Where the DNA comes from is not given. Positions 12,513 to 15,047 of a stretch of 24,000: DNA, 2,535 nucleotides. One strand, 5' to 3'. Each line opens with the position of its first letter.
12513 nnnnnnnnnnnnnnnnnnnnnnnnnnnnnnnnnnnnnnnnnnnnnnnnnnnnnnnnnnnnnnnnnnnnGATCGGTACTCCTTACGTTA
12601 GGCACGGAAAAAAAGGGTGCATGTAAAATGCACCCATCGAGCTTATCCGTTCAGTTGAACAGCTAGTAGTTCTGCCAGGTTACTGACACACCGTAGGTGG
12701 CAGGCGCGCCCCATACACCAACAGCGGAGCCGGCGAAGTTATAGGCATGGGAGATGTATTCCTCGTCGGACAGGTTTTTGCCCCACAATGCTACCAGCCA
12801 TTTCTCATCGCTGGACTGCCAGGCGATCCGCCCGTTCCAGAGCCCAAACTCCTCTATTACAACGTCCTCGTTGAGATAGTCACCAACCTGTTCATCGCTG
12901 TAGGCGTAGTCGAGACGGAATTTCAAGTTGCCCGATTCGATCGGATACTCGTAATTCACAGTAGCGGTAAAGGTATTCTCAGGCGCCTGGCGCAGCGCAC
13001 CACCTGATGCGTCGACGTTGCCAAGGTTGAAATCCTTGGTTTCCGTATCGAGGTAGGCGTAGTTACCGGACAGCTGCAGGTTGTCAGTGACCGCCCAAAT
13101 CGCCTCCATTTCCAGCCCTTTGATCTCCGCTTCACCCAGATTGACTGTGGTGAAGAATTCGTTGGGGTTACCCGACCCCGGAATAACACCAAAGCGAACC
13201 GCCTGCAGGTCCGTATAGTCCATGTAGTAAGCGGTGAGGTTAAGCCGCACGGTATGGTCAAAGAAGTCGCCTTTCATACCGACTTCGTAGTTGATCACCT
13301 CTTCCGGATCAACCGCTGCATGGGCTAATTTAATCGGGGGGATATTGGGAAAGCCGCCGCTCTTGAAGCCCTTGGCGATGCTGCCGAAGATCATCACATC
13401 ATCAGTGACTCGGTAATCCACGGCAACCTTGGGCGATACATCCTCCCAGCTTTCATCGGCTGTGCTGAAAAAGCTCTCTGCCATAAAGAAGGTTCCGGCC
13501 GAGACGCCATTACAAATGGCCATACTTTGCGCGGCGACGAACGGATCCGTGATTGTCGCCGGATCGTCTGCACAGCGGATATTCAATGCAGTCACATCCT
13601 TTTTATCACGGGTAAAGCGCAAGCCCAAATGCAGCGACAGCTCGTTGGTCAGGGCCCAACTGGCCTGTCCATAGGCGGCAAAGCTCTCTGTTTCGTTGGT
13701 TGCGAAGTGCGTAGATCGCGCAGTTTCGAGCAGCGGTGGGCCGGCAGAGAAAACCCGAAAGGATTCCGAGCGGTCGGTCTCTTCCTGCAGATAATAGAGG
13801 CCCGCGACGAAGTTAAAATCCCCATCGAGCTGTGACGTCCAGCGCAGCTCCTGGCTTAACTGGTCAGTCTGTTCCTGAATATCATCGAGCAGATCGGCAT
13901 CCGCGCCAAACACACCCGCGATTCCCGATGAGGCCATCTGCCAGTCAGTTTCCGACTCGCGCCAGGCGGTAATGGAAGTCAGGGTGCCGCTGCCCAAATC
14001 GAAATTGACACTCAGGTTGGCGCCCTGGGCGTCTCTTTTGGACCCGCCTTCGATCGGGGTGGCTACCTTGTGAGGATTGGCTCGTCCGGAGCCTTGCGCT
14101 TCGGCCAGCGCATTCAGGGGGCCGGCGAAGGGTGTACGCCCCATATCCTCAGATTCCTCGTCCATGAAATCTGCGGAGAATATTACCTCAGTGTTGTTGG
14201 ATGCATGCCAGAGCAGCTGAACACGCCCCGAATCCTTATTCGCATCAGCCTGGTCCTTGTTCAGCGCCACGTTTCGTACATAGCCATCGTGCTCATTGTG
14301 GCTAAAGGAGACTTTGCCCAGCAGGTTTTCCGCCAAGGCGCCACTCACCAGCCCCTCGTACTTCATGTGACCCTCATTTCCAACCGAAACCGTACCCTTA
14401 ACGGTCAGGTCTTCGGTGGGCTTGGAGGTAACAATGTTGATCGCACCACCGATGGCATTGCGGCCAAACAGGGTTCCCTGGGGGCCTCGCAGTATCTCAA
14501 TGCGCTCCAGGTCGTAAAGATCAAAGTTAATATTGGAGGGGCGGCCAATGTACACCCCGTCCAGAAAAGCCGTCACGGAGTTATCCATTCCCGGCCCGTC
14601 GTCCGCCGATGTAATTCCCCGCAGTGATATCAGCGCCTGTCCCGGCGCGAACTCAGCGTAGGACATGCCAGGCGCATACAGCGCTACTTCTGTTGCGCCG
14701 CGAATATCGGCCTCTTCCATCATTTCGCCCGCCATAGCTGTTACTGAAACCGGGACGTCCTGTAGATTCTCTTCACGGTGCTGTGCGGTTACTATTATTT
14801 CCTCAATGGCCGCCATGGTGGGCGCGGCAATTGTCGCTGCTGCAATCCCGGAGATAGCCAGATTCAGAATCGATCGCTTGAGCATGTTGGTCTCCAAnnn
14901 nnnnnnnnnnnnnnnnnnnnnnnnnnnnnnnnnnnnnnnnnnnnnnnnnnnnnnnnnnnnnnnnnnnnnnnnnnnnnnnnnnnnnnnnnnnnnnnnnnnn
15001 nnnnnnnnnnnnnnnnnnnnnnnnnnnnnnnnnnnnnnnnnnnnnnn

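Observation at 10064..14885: Penicillin-G-acylase-type lipoprotein plus TonB-dependent receptor embedded inside the phenylacetate (paa) cluster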

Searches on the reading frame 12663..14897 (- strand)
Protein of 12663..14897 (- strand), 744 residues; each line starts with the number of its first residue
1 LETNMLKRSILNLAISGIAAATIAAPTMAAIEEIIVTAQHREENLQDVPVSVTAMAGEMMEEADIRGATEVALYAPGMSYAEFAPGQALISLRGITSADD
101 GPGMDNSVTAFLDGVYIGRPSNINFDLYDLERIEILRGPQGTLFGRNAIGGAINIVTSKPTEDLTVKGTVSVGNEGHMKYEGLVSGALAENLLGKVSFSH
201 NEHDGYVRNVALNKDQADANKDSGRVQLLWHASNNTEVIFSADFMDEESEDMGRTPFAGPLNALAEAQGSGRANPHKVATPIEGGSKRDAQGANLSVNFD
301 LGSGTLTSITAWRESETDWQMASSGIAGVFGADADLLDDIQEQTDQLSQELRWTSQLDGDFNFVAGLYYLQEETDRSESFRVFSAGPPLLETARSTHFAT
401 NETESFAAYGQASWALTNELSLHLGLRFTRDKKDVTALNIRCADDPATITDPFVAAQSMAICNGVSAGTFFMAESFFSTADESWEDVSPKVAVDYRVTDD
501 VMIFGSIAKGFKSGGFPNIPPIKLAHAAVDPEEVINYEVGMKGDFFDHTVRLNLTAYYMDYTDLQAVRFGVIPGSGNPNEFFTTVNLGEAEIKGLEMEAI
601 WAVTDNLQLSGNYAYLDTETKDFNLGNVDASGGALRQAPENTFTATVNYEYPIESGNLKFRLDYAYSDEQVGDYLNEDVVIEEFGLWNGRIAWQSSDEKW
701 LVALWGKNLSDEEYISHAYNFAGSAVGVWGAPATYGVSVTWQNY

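Call 4: search_protein_families(library=pfam, proteins=[window:12663-14897:-])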
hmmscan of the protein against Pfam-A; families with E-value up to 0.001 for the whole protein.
window:12663-14897:- (744 aa): 4 families
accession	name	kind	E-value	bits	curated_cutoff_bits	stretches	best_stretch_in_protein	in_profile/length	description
PF00593.30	TonB_dep_Rec_b-barrel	-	2.5e-48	166.5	27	1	282-709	52-436/436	TonB dependent receptor-like, beta-barrel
PF07715.20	Plug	-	4.9e-17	62.8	23.9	1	45-152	2-107/107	TonB-dependent Receptor Plug Domain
PF14905.12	OMP_b-brl_3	-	2.3e-09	37.2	27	0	339-428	49-136/408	Outer membrane protein beta-barrel family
PF25183.1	OMP_b-brl_4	-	6.1e-07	28.7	30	1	354-504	317-455/838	Outer membrane beta barrel domain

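Call 5: search_protein_families(library=ncbifam, proteins=[window:12663-14897:-])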
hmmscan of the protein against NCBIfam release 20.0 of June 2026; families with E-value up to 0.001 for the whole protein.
window:12663-14897:- (744 aa): 29 families (the best 25 are shown)
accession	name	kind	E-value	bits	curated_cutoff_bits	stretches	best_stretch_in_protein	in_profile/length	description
TIGR01783.1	TonB-siderophor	subfamily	2e-52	178.8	223.5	2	474-741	395-647/649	TonB-dependent siderophore receptor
TIGR01785.1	TonB-hemin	subfamily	6.7e-32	110.7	316.85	1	32-717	2-657/677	TonB-dependent heme/hemoglobin receptor family protein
NF010010.0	PRK13483.1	equivalog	2e-27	95.5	927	2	17-255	19-264/660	ligand-gated channel protein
NF053590.1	TonB_dep_TOL0244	equivalog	1.2e-24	86.9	645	2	30-253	9-232/604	TOL_0244 family TonB-dependent receptor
NF010038.0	PRK13513.1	equivalog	6.9e-22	77.7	942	2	7-207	8-223/659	ligand-gated channel protein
TIGR01786.1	TonB-hemlactrns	subfamily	1.2e-21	76.7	323.75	2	354-669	340-631/719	TonB-dependent hemoglobin/transferrin/lactoferrin family receptor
TIGR01779.1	TonB-B12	equivalog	2.2e-21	76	599.7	1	7-222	2-217/614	TonB-dependent vitamin B12 receptor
NF049944.1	TonB_dep_PUIUD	equivalog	2.5e-20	72.4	850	2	403-728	391-680/686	TonB-dependent receptor, PUIUD motif-type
NF007478.2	PRK10064.1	equivalog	8.4e-20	70.6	745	2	18-196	14-202/663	catecholate siderophore receptor CirA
NF007465.0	PRK10044.1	equivalog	2.4e-19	69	803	2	25-281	58-298/726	ferrichrome porin FhuA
NF010011.0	PRK13484.1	equivalog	8.4e-18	64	1197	2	8-174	4-174/682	IreA family TonB-dependent siderophore receptor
NF049946.1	TonB_dep_CU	exception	1.4e-17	63.3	700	2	407-673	398-624/683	TonB-dependent receptor, CU motif-type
NF007349.0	PRK09840.1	equivalog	2.5e-17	62.2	686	2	103-175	122-192/760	catecholate siderophore receptor Fiu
NF049947.1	TonB_dep_PCPU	exception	1.5e-16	59.7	800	2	114-211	123-221/685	TonB-dependent receptor, PCPU motif-type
NF049945.1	TonB_dep_FCYXU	equivalog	1.9e-16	59.8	825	2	126-431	135-408/697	TonB-dependent receptor, FCYXU motif-type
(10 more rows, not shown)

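Call 7: search_solved_structures(query=window:12663-14897:-)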
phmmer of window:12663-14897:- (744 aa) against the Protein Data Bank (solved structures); distinct sequences matched with E-value up to 0.001: 42.
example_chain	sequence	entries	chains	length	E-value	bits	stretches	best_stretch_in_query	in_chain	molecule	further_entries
4epa_A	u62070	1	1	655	9.9e-29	103.7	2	34-228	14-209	Pesticin receptor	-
2hdf_A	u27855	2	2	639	2.1e-16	62.9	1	32-212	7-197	Colicin I receptor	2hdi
9nn6_A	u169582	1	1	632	4.1e-16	62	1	34-212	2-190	Colicin I receptor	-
8the_A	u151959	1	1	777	4.8e-15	58.4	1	34-181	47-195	Heme/hemoglobin uptake outer membrane receptor PhuR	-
6i96_A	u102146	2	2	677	6.1e-14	54.8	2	52-190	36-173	Metal-pseudopaline receptor CntO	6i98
8b43_A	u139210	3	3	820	8.2e-14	54.3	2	52-190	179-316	Metal-pseudopaline receptor CntO | Ferrioxamine receptor FoxA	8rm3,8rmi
6i97_A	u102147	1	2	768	8.3e-14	54.3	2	52-190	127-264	Metal-pseudopaline receptor CntO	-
6z8a_A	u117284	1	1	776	8.6e-14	54.3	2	52-190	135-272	Ferrioxamine receptor FoxA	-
5fp1_A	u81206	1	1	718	6.2e-13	51.4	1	479-720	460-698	TONB-DEPENDENT SIDEROPHORE RECEPTOR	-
8a8c_A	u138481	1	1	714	2e-12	49.8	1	27-165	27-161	Ferrichrome outer membrane transporter/phage receptor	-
8a60_A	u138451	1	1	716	2e-12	49.8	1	27-165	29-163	Ferrichrome outer membrane transporter/phage receptor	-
2fcp_A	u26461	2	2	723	2e-12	49.7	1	27-165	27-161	PROTEIN (FERRIC HYDROXAMATE UPTAKE RECEPTOR) | FhuA iron-ferrichrome transporter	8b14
1qff_A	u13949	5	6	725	2.1e-12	49.7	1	27-165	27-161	FERRIC HYDROXAMATE UPTAKE RECEPTOR | PROTEIN (FERRIC HYDROXAMATE UPTAKE RECEPTOR) | FERRIC HYDROXAMATE RECEPTOR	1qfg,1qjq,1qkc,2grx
1fcp_A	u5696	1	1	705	2.1e-12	49.7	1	28-165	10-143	PROTEIN (FERRIC HYDROXAMATE UPTAKE RECEPTOR)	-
1fi1_A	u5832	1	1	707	2.2e-12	49.7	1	28-165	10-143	FERRICHROME-IRON RECEPTOR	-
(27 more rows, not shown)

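Call 70: find_homologous_proteins(query=window:12663-14885:-, max_evalue=1e-60)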
Query window:12663-14885:- (740 aa): 2887 proteins with E <= 1e-60 among 8000 candidates; the best 120 are listed.
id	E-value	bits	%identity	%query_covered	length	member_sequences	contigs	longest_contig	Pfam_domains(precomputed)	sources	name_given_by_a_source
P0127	0.0e+0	1676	100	100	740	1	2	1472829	PF25183.2,PF07715.21,PF00593.31,PF14905.13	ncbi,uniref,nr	ncbi:MAG: TonB-dependent receptor [Gammaproteobacteria bacterium]|uniref:TonB-dependent receptor n=1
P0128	1.5e-240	819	53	100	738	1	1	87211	PF25183.2,PF07715.21,PF00593.31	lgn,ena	-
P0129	1.6e-239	815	52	100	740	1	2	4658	PF07715.21,PF00593.31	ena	-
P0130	1.4e-238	812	52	99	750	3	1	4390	PF07715.21,PF00593.31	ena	-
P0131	4.3e-238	811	52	99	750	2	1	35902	PF07715.21,PF00593.31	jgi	-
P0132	5.2e-238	810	52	99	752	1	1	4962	PF25183.2,PF07715.21,PF00593.31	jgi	-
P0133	3.4e-235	801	52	99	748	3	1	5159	PF07715.21,PF00593.31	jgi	jgi:iron complex outermembrane receptor protein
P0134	6.6e-235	800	52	99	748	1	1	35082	PF07715.21,PF00593.31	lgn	-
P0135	2.1e-233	795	51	100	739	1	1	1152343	PF07715.21,PF00593.31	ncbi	-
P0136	1.1e-232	793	51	100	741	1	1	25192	PF25183.2,PF07715.21,PF00593.31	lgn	-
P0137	1.4e-232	792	51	99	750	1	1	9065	PF25183.2,PF07715.21,PF00593.31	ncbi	-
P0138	5.3e-232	791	51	99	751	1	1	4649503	PF07715.21,PF00593.31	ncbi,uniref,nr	ncbi:TonB-dependent receptor [Kineobactrum salinum]|uniref:TonB-dependent receptor n=1 Tax=Kineobact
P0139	3.1e-230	785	51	99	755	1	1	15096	PF07715.21,PF00593.31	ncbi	-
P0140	1.0e-229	783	52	96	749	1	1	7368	PF25183.2,PF07715.21,PF00593.31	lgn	-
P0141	2.3e-228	779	52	96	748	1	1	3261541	PF25183.2,PF07715.21,PF00593.31,PF14905.13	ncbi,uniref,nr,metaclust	ncbi:hypothetical protein NOR51B_2110 [Luminiphilus syltensis NOR5-1B]|uniref:TonB-dependent recepto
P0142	9.4e-228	777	51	100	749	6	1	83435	PF07715.21,PF00593.31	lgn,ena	-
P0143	1.0e-226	773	50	100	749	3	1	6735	PF25183.2,PF07715.21,PF00593.31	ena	-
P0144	1.2e-226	773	51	99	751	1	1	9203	PF07715.21,PF00593.31,PF14905.13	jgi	jgi:iron complex outermembrane receptor protein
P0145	2.2e-226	772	49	98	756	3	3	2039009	PF07715.21,PF00593.31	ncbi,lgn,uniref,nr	ncbi:TonB-dependent receptor [Pseudoteredinibacter isoporae]|uniref:Iron complex outermembrane recep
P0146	2.3e-226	772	50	100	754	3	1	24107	PF07715.21,PF00593.31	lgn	-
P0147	8.1e-226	770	51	99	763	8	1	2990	PF07715.21,PF00593.31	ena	-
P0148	1.4e-225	769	50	98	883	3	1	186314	PF07715.21,PF07660.20,PF00593.31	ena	-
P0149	1.9e-225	769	50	98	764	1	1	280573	PF07715.21,PF00593.31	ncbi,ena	-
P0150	6.2e-225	767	50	97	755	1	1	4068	PF07715.21,PF00593.31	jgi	jgi:iron complex outermembrane receptor protein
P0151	6.9e-225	767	50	98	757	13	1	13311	PF25183.2,PF07715.21,PF00593.31,PF14905.13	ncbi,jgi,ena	-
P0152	9.6e-225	767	51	98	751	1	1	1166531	PF07715.21,PF00593.31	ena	-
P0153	2.5e-224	765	49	99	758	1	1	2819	PF25183.2,PF07715.21,PF00593.31,PF14905.13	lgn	-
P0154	3.4e-224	765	50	96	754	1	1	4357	PF07715.21,PF00593.31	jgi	jgi:iron complex outermembrane receptor protein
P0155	1.7e-223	762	50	99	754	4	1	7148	PF25183.2,PF07715.21,PF00593.31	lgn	-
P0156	2.7e-223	762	49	99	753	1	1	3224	PF25183.2,PF07715.21,PF00593.31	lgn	-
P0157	5.2e-223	761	50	96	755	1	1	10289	PF07715.21,PF00593.31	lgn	-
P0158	6.7e-223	760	50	97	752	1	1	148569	PF25183.2,PF07715.21,PF00593.31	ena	-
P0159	1.5e-222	759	49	99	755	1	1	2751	PF07715.21,PF00593.31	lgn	-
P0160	3.4e-222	758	49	98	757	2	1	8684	PF07715.21,PF00593.31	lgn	-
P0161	4.3e-222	758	49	99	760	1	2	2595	PF07715.21,PF00593.31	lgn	-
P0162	4.4e-222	758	49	97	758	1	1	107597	PF07715.21,PF00593.31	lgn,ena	-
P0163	5.1e-222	758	49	98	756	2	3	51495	PF25183.2,PF07715.21,PF00593.31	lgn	-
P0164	6.0e-222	757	49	99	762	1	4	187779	PF07715.21,PF00593.31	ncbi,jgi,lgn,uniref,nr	ncbi:TonB-dependent receptor [Pseudomaricurvus alkylphenolicus]|jgi:iron complex outermembrane recep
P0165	8.2e-222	757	49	99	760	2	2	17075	PF07715.21,PF00593.31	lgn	-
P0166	3.6e-221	755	49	100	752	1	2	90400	PF25183.2,PF07715.21,PF00593.31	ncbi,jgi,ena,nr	ncbi:MAG: TonB-dependent receptor [Halieaceae bacterium]|jgi:iron complex outermembrane recepter pro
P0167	3.8e-221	755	50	98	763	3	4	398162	PF07715.21,PF00593.31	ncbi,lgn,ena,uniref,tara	ncbi:TonB-dependent receptor [Dasania marina]|uniref:TonB-dependent receptor n=1 Tax=Dasania marina 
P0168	4.7e-221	754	49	99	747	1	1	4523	PF25183.2,PF07715.21,PF00593.31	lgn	-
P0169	8.2e-221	754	49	99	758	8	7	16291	PF07715.21,PF00593.31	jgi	-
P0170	9.4e-221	753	50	96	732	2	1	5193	PF25183.2,PF07715.21,PF00593.31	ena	-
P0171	2.6e-220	752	48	98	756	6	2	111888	PF07715.21,PF00593.31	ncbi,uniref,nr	ncbi:TonB-dependent receptor [uncultured Pseudoteredinibacter sp.]|uniref:TonB-dependent receptor n=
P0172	8.7e-220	750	50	96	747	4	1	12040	PF07715.21,PF00593.31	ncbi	-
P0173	3.3e-219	748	49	99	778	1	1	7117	PF07715.21,PF00593.31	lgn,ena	-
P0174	5.7e-219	747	49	99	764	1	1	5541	PF07715.21,PF00593.31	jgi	-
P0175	1.6e-218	746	48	99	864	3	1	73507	PF07715.21,PF00593.31,PF14905.13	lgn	-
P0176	4.6e-218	744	49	98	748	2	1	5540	PF25183.2,PF07715.21,PF00593.31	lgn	-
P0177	8.4e-218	744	48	99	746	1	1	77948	PF07715.21,PF00593.31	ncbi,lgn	ncbi:MAG: TonB-dependent receptor [Pseudomonadota bacterium]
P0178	8.5e-218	744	49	100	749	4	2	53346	PF07715.21,PF00593.31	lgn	-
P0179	5.1e-217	741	49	100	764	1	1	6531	PF07715.21,PF00593.31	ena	-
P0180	5.3e-217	741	48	100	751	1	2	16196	PF07715.21,PF00593.31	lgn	-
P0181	5.3e-217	741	49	100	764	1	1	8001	PF07715.21,PF00593.31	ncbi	-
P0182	5.8e-217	741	48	99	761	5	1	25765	PF07715.21,PF00593.31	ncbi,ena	-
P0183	8.4e-217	740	49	99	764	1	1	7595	PF07715.21,PF00593.31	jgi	-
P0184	8.4e-217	740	49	99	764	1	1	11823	PF07715.21,PF00593.31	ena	-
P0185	1.4e-216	740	50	98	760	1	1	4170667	PF07715.21,PF00593.31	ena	-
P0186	3.1e-216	738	49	100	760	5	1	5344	PF07715.21,PF00593.31,PF14905.13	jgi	jgi:iron complex outermembrane receptor protein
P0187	3.5e-216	738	49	98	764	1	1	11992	PF07715.21,PF00593.31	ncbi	-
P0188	4.1e-216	738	49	99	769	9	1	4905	PF07715.21,PF00593.31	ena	-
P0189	4.8e-216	738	49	98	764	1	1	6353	PF07715.21,PF00593.31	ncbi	-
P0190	8.8e-216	737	49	100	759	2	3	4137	PF07715.21,PF00593.31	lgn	-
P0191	1.1e-215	737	49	99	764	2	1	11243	PF07715.21,PF00593.31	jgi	-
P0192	1.4e-215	736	49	98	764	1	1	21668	PF07715.21,PF00593.31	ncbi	-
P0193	1.8e-215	736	49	96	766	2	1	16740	PF25183.2,PF07715.21,PF00593.31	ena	-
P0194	1.9e-215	736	49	98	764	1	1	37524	PF07715.21,PF00593.31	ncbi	-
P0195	2.5e-215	735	48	99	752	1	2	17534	PF07715.21,PF00593.31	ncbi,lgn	ncbi:MAG: TonB-dependent receptor [Pseudomonadota bacterium]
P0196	4.2e-215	735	48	100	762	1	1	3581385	PF07715.21,PF00593.31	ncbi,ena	-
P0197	7.3e-215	734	48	99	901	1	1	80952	PF07715.21,PF00593.31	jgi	jgi:iron complex outermembrane recepter protein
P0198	1.1e-214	733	48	100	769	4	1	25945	PF07715.21,PF00593.31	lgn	-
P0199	1.4e-214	733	48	100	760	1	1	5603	PF07715.21,PF00593.31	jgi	jgi:iron complex outermembrane receptor protein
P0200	1.5e-214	733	48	98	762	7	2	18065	PF07715.21,PF00593.31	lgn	-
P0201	1.9e-214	733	49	99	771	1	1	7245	PF07715.21,PF00593.31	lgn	-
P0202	2.2e-214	732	49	96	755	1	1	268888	PF07715.21,PF00593.31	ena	-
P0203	2.6e-214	732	48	99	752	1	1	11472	PF07715.21,PF00593.31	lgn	-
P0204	2.6e-214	732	48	96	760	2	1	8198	PF25183.2,PF07715.21,PF00593.31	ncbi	ncbi:MAG: TonB-dependent receptor [Pseudomonadota bacterium]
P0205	5.2e-214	731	48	97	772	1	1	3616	PF07715.21,PF00593.31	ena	-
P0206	7.4e-214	731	47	99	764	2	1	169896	PF07715.21,PF00593.31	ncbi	-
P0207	8.0e-214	730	47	100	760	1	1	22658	PF07715.21,PF00593.31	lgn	-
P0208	9.5e-214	730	48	98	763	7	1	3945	PF07715.21,PF00593.31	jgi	-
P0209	1.3e-213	730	47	97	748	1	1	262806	PF07715.21,PF00593.31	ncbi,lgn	ncbi:MAG: TonB-dependent receptor [Pseudomonadota bacterium]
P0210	1.5e-213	730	47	98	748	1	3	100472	PF07715.21,PF00593.31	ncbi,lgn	-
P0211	7.4e-213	727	47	98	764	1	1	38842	PF07715.21,PF00593.31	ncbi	-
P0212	8.0e-213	727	48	98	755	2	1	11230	PF07715.21,PF00593.31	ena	-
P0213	1.1e-212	727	48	99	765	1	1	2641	PF07715.21,PF00593.31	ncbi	-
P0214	1.4e-212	726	46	98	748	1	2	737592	PF07715.21,PF00593.31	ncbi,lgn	-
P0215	1.6e-212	726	47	100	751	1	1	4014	PF07715.21,PF00593.31,PF14905.13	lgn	-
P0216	1.7e-212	726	48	98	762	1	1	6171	PF07715.21,PF00593.31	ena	-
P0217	1.7e-212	726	48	98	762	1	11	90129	PF07715.21,PF00593.31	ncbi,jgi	ncbi:MAG: iron complex outermembrane receptor protein [Polaribacter sp.]|jgi:iron complex outermembr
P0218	2.1e-212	726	48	99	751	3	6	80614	PF25183.2,PF07715.21,PF00593.31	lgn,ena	-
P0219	2.7e-212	725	48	96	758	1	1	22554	PF07715.21,PF00593.31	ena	-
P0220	3.4e-212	725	48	99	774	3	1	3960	PF07715.21,PF00593.31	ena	-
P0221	3.5e-212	725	49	100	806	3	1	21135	PF07715.21,PF00593.31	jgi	jgi:iron complex outermembrane receptor protein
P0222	3.8e-212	725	49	99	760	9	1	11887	PF07715.21,PF00593.31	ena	-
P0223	5.5e-212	724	48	98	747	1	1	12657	PF07715.21,PF00593.31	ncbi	ncbi:MAG: iron complex outermembrane receptor protein [Arenicella sp.]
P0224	8.8e-212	724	48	99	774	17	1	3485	PF07715.21,PF00593.31,PF14905.13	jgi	jgi:iron complex outermembrane receptor protein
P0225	9.0e-212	724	49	96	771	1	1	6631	PF07715.21,PF00593.31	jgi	jgi:iron complex outermembrane receptor protein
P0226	9.6e-212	724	48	98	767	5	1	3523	PF07715.21,PF00593.31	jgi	-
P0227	9.6e-212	724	47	99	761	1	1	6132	PF07715.21,PF00593.31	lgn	-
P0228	1.5e-211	723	48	96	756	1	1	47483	PF25183.2,PF07715.21,PF00593.31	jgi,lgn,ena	-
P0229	2.9e-211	722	47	99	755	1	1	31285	PF07715.21,PF00593.31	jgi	jgi:iron complex outermembrane receptor protein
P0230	3.9e-211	722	47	96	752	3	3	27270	PF07715.21,PF00593.31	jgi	jgi:iron complex outermembrane recepter protein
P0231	9.2e-211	720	48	99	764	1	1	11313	PF07715.21,PF00593.31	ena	-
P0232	9.7e-211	720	47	98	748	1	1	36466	PF07715.21,PF00593.31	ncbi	ncbi:MAG: TonB-dependent receptor [Pseudomonadales bacterium]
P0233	1.1e-210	720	49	96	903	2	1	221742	PF07715.21,PF07660.20,PF00593.31,PF14905.13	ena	-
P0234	1.2e-210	720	48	96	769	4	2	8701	PF07715.21,PF00593.31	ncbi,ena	-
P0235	1.5e-210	720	47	99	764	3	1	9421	PF07715.21,PF00593.31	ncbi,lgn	-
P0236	2.5e-210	719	48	99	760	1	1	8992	PF07715.21,PF00593.31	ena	-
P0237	3.4e-210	718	48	98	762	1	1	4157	PF07715.21,PF00593.31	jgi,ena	-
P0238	3.4e-210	718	48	98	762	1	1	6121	PF07715.21,PF00593.31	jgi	jgi:iron complex outermembrane receptor protein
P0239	3.5e-210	718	48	98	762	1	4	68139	PF07715.21,PF00593.31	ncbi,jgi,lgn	ncbi:MAG: iron complex outermembrane receptor protein [Arenicella sp.]|jgi:iron complex outermembran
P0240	4.6e-210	718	47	99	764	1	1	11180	PF07715.21,PF00593.31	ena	-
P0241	7.0e-210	717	47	98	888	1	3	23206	PF07715.21,PF00593.31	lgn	-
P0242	7.3e-210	717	48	98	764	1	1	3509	PF07715.21,PF00593.31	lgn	-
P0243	7.3e-210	717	47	99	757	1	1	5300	PF07715.21,PF00593.31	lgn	-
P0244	8.5e-210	717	46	100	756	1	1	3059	PF07715.21,PF00593.31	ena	-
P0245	1.0e-209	717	48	99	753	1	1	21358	PF07715.21,PF00593.31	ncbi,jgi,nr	ncbi:MAG: TonB-dependent receptor [Gammaproteobacteria bacterium]|nr:TonB-dependent receptor [Gammap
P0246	1.3e-209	717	48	98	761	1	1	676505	PF07715.21,PF00593.31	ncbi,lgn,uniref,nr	ncbi:TonB-dependent receptor [Dasania marina]|uniref:TonB-dependent receptor n=1 Tax=Dasania marina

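Call 71: find_encoding_contigs(protein=P0138, flank=8000, max_places=1)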
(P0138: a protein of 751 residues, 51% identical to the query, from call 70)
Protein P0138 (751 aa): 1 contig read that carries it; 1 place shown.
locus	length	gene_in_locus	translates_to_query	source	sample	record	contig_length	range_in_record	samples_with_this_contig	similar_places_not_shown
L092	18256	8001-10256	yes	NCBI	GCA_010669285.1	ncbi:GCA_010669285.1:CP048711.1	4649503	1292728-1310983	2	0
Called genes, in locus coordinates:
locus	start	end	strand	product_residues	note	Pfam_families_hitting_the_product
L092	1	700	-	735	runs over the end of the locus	PF07715:Plug, PF00593:TonB_dep_Rec_b-barrel, PF25183:OMP_b-brl_4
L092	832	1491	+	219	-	PF00440:TetR_N, PF17939:TetR_C_30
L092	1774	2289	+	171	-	PF02464:CinA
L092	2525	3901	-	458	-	PF01212:Beta_elim_lyase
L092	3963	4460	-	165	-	PF13577:SnoaL_4 (weak), PF00866:Ring_hydroxyl_B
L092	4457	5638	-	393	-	PF00355:Rieske, PF00848:Ring_hydroxyl_A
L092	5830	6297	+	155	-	PF22381:Staph_reg_Sar_Rot, PF12802:MarR_2, PF01022:HTH_5 (faint), PF01047:MarR, PF01638:HxlR (weak), PF13463:HTH_27 (weak)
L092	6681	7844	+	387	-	PF01321:Creatinase_N (weak), PF00557:Peptidase_M24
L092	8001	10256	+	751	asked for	PF07715:Plug, PF00593:TonB_dep_Rec_b-barrel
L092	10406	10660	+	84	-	-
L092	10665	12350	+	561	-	PF00474:SSF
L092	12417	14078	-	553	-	PF00501:AMP-binding, PF13193:AMP-binding_C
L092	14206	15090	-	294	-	-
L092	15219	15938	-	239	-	PF00392:GntR, PF07729:FCD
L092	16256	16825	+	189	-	PF00355:Rieske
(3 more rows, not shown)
